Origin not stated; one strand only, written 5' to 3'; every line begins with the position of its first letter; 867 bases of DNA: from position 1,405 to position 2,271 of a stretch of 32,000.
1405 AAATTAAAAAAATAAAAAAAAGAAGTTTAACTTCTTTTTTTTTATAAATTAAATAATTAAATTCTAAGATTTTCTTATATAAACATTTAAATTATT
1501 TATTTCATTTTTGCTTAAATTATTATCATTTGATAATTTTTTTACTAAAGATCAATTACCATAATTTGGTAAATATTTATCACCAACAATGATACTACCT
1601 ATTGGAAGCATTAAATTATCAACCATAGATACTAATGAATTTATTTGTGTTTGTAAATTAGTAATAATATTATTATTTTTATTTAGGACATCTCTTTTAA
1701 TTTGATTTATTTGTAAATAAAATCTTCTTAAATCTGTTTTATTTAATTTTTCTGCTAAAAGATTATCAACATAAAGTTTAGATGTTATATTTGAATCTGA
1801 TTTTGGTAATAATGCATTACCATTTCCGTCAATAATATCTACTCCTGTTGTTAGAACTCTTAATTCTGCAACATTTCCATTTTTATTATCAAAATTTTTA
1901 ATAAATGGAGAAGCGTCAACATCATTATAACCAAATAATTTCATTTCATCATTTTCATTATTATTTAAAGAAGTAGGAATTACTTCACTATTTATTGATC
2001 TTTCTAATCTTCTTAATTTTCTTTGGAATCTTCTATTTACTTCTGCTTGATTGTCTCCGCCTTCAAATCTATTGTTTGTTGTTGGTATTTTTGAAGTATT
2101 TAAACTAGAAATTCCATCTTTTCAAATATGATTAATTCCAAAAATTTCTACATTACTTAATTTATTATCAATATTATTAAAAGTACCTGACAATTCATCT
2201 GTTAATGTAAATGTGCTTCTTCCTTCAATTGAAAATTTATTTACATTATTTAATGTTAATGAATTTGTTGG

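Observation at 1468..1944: Both complete giant genes end in a similar coiled-coil plus '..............' tip that resembles phage tail-fibre ends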

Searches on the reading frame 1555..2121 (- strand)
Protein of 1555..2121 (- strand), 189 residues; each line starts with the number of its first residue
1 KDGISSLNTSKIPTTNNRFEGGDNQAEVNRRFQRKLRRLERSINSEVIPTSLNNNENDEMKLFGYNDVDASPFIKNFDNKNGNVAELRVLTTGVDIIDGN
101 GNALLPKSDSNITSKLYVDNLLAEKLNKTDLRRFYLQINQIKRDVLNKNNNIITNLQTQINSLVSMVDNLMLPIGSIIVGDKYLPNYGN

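Call 27: predict_structure(alignment_id=A1)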
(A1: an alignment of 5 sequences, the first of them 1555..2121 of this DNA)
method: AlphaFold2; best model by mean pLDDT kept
length: 189 residues; sequences in the alignment: 5
mean_pLDDT: 45.5   pTM: 0.28
mean pLDDT of the five models: 45.5, 43.8, 43.0, 40.2, 38.6
residues with pLDDT >= 90: 0; 70-90: 0; 50-70: 73; < 50: 116
segments of 3 or more residues with pLDDT < 50: 1-29, 39-61, 105-132, 170-189
pLDDT, mean of each block of 10 residues (from residue 1): 31 32 44 49 37 40 55 55 56 54 47 38 43 50 50 52 52 39 41
secondary structure, 60 per line:
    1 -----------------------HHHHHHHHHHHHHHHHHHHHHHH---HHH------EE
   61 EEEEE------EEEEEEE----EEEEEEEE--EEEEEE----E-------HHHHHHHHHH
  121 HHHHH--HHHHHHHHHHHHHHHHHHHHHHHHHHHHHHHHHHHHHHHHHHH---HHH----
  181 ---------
elements in order: H24-46 E59-65 E72-78 E83-90 E93-98 H111-125 H128-170
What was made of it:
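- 1756..1935 (-): B: beta-rich '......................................' module (aa 2723-2782). AF2 predicts four strands here at low confidence (call 27).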

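Call 29: search_protein_representatives(alignment_id=A2)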
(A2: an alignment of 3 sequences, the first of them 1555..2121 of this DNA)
Query: 3 sequences, 170 profile positions. Proteins with E-value up to 0.001 (for the whole library): 5; up to 1e-10: 4; up to 1e-30: 1. The best 5 are listed.
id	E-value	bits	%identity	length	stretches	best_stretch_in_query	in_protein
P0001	0.0e+00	1308.0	-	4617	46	1-137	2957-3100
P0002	6.0e-28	114.0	-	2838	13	3-170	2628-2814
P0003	1.3e-22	96.6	-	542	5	31-137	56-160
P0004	3.0e-12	62.9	-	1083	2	30-125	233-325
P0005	1.1e-06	44.9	-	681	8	132-169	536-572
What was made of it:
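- (1) An exhaustive hmmsearch of 1.84 billion representatives finds only 5 proteins: C, A, P0003, P0004 and P0005 (call 29).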

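Call 32: search_protein_families(library=pfam, max_evalue=10, proteins=[P0003, P0005, P0004])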
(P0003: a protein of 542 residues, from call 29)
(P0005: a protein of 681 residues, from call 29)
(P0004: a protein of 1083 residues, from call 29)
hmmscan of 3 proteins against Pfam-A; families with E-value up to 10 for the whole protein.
P0003 (542 aa): 0 families

P0005 (681 aa): 10 families
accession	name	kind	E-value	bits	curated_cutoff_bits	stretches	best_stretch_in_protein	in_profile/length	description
PF17747.7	VID27_PH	-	0.00064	20.4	23.2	0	476-535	20-72/109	VID27 PH-like domain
PF00886.24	Ribosomal_S16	-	0.0021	18.4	27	0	262-282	42-62/62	Ribosomal protein S16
PF20507.4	DUF6733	-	0.0031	17.5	27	0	271-298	75-102/243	Family of unknown function (DUF6733)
PF23090.1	MBTPS1_4th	-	0.0067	16.3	27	0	209-249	176-216/275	MBTPS1, fourth GATase-like domain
PF02680.19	DUF211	-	0.011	16.4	22.1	0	282-317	21-53/89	Uncharacterized ArCR, COG1888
PF19500.6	DUF6035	-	0.016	15.6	22.6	1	475-518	123-164/179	Domain of unknown function (DUF6035)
PF08245.18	Mur_ligase_M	-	0.019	15.3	24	0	286-326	34-74/200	Mur ligase middle domain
PF08068.17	DKCLD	-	0.11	13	27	0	105-122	19-36/58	DKCLD (NUC011) domain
PF24230.1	Phage_zn_bind_6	-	0.15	12.7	27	0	240-262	21-43/71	Phage zinc binding domain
PF00339.34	Arrestin_N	-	0.15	12.5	24.9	1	135-202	31-97/148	Arrestin (or S-antigen), N-terminal domain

P0004 (1083 aa): 0 families

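Call 33: search_protein_families(library=phrogs, max_evalue=10, proteins=[P0003, P0005, P0004])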
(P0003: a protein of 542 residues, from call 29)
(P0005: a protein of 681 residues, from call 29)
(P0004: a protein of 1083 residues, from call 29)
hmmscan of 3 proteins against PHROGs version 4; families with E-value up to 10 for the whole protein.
P0003 (542 aa): 1 family
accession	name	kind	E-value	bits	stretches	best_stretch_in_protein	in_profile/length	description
phrog_10444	-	unknown function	0.4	11.4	1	100-121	18-39/79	-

P0005 (681 aa): 4 families
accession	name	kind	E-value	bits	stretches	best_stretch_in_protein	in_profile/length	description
phrog_26885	-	unknown function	0.15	12.8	0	310-340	19-49/143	-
phrog_3351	-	unknown function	0.36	12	0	240-262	24-46/74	-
phrog_527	-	unknown function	0.83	11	0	396-423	39-66/97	-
phrog_7222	-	unknown function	1.6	10.4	0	407-432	31-58/99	-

P0004 (1083 aa): 0 families

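Call 42: find_encoding_contigs(protein=P0003, flank=10000, max_places=4)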
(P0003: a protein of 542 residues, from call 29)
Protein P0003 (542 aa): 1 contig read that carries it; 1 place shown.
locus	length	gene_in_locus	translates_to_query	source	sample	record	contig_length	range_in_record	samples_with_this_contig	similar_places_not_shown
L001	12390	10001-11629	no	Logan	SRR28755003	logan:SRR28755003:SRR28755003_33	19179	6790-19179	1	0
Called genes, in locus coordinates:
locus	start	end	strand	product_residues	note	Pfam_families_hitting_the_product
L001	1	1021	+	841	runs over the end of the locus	-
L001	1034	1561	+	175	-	PF13651:EcoRI_methylase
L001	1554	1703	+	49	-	-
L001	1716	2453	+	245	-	PF01555:N6_N4_Mtase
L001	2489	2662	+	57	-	-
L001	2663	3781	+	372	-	-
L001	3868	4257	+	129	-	-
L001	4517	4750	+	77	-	-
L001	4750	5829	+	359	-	-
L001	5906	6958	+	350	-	-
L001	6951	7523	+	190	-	-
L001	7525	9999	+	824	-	-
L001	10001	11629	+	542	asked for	-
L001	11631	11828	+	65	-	-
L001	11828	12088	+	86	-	-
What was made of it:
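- The tip sits at the fibre position in a phage structural block (call 42).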

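Call 46: find_encoding_contigs(protein=P0005, flank=10000, max_places=4)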
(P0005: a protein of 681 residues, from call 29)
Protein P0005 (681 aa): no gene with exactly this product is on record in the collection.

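Call 47: find_encoding_contigs(protein=P0004, flank=10000, max_places=4)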
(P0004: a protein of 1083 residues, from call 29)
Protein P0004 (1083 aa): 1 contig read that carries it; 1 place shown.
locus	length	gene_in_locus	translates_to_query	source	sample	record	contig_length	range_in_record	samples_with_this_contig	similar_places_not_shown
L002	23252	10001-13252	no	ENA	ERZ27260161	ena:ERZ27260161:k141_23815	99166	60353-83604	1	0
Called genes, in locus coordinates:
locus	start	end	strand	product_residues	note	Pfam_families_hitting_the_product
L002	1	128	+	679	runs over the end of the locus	PF16510:P22_portal (faint)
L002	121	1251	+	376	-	-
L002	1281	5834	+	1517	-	-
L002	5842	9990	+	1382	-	-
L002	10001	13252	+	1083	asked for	-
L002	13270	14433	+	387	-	-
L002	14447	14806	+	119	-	-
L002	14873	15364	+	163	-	-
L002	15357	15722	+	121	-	-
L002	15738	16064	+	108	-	-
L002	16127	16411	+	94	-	-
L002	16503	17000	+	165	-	-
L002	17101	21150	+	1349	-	PF09912:DUF2141 (faint), PF17210:SdrD_B (faint), PF28532:DUF8428 (faint), PF22904:NOMO1-like_2nd (faint), PF00630:Filamin (faint), PF07495:Y_Y_Y (faint), PF14524:Wzt_C (faint), PF17802:SpaA (faint), +6 more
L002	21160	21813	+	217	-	-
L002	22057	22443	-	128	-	PF00258:Flavodoxin_1 (weak), PF07972:Flavodoxin_NdrI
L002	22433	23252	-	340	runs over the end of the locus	PF00268:Ribonuc_red_sm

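Call 48: find_encoding_contigs(protein=P0002, flank=10000, max_places=3)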
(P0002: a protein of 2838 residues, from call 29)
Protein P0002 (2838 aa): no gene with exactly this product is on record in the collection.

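Call 55: list_cluster_members(proteins=[P0001, P0002, P0003, P0004, P0005, P0006])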
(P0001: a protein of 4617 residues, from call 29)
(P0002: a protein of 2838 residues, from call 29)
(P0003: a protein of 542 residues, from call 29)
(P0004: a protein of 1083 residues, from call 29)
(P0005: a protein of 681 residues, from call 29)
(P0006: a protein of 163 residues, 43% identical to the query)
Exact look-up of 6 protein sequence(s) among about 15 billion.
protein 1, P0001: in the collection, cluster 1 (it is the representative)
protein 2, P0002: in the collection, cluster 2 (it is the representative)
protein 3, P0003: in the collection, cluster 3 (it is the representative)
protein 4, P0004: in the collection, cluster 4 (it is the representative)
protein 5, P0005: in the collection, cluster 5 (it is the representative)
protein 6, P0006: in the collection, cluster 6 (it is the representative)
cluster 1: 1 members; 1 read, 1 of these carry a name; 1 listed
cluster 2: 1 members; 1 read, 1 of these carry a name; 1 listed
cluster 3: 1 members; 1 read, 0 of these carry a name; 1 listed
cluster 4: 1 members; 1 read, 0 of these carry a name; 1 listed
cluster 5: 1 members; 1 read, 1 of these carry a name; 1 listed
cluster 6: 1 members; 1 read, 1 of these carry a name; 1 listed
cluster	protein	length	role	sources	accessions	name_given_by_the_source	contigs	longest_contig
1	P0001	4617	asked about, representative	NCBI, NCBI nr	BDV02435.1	MAG: hypothetical protein HPAVJP_3240 [Candidatus Hepatoplasma vulgare] | MAG: hypothetical protein HPAVJP_3240 [Candidatus Hepatoplasma sp.]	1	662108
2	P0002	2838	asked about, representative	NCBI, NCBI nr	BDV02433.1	MAG: hypothetical protein HPAVJP_3220 [Candidatus Hepatoplasma vulgare] | MAG: hypothetical protein HPAVJP_3220 [Candidatus Hepatoplasma sp.]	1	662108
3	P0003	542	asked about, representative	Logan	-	-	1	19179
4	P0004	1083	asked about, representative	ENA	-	-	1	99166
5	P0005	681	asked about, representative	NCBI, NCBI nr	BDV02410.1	MAG: hypothetical protein HPAVJP_2990 [Candidatus Hepatoplasma vulgare] | MAG: hypothetical protein HPAVJP_2990 [Candidatus Hepatoplasma sp.]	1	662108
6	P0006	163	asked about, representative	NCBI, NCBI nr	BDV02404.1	MAG: hypothetical protein HPAVJP_2930 [Candidatus Hepatoplasma vulgare] | MAG: hypothetical protein HPAVJP_2930 [Candidatus Hepatoplasma sp.]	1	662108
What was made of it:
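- Complete-tip paralogs HPAVJP_2930 and HPAVJP_2990 lie only about 23-30 locus tags away in the same genome (call 55), and that region could be a prophage.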

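Call 58: find_related_loci(query=P0003, collection=viral_contigs, flank=10000)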
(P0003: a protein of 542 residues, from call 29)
Query P0003 (542 aa) in viral_contigs; peptide patterns used: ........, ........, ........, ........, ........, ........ (x = any residue, [..] = any of these).
11 stretches matched a pattern, but none encodes a relative of the query by tblastn (E <= 1e-3).

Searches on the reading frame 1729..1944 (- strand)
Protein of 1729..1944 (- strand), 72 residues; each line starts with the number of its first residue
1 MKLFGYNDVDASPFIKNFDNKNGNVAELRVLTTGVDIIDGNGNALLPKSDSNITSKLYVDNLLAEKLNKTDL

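Call 99: search_solved_structures(query=A6, max_evalue=10, show_alignments=4)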
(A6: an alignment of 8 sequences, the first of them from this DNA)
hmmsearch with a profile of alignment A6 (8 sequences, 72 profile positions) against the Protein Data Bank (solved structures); distinct sequences matched with E-value up to 10: 8.
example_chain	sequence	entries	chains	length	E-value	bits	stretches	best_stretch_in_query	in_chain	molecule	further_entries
9e16_y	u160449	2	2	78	0.7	13.1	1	24-42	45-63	50S ribosomal protein L28 C- | 50S ribosomal protein bL28-c minus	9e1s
9ebb_y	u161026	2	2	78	0.7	13.1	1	24-42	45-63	Large ribosomal subunit protein bL28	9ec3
4mt5_A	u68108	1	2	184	0.9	12.8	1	20-56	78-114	Mucus binding proteinn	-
8fr8_y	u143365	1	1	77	1.6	11.9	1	24-42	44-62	50S ribosomal protein L28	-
6dzi_y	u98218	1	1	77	1.6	11.9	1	24-42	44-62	50S ribosomal protein L28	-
6dzp_y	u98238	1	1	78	1.7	11.9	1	24-42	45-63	50S ribosomal protein L28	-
3kwm_A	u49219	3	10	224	1.9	11.7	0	30-54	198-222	Ribose-5-phosphate isomerase A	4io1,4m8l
8rd8_WD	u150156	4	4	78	2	11.6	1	21-40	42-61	Large ribosomal subunit protein bL28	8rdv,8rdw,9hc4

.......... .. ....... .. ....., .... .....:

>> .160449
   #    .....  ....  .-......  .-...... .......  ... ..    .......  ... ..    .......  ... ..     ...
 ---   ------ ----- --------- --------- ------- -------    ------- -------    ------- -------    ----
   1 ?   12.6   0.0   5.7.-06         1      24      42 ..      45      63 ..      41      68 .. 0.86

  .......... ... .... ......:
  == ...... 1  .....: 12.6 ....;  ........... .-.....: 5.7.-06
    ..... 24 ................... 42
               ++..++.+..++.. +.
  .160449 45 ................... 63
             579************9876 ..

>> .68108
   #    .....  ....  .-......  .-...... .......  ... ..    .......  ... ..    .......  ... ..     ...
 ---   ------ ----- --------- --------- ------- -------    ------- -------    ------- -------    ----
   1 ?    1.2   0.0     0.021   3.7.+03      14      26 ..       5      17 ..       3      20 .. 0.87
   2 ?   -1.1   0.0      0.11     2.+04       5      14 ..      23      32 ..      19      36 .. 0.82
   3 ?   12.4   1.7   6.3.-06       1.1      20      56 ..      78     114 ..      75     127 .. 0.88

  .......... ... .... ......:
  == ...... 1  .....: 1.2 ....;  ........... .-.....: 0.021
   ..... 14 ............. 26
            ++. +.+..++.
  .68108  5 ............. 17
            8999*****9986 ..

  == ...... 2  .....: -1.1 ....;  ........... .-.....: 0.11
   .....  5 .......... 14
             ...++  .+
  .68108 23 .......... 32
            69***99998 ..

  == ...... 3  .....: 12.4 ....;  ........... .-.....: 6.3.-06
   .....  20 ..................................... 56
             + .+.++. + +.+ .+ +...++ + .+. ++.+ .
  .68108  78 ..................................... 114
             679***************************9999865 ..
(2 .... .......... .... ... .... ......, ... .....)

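Call 100: search_protein_families(library=phrogs, alignment_id=A6, max_evalue=1)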
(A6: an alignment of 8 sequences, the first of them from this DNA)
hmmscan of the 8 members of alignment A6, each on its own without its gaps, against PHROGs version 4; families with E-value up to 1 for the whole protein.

A. member 1, seq(72 aa): 1 family
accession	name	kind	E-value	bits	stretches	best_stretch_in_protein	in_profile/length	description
phrog_8378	-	tail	0.0046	15.8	1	17-70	1007-1063/1446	tail fiber protein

B. families by the number of members that match (of 8 scanned): 5 families
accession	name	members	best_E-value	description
phrog_8378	-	1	0.0046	tail fiber protein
phrog_10444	-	1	0.029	-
phrog_30692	-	1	0.056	-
phrog_6945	-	1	0.17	-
phrog_19286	-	1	0.17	-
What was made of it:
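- Tried and rejected: K.YVD module profile: no PDB hit, and only 1 of 8 members gave a weak PHROG tail-fibre hit (calls 99, 100).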
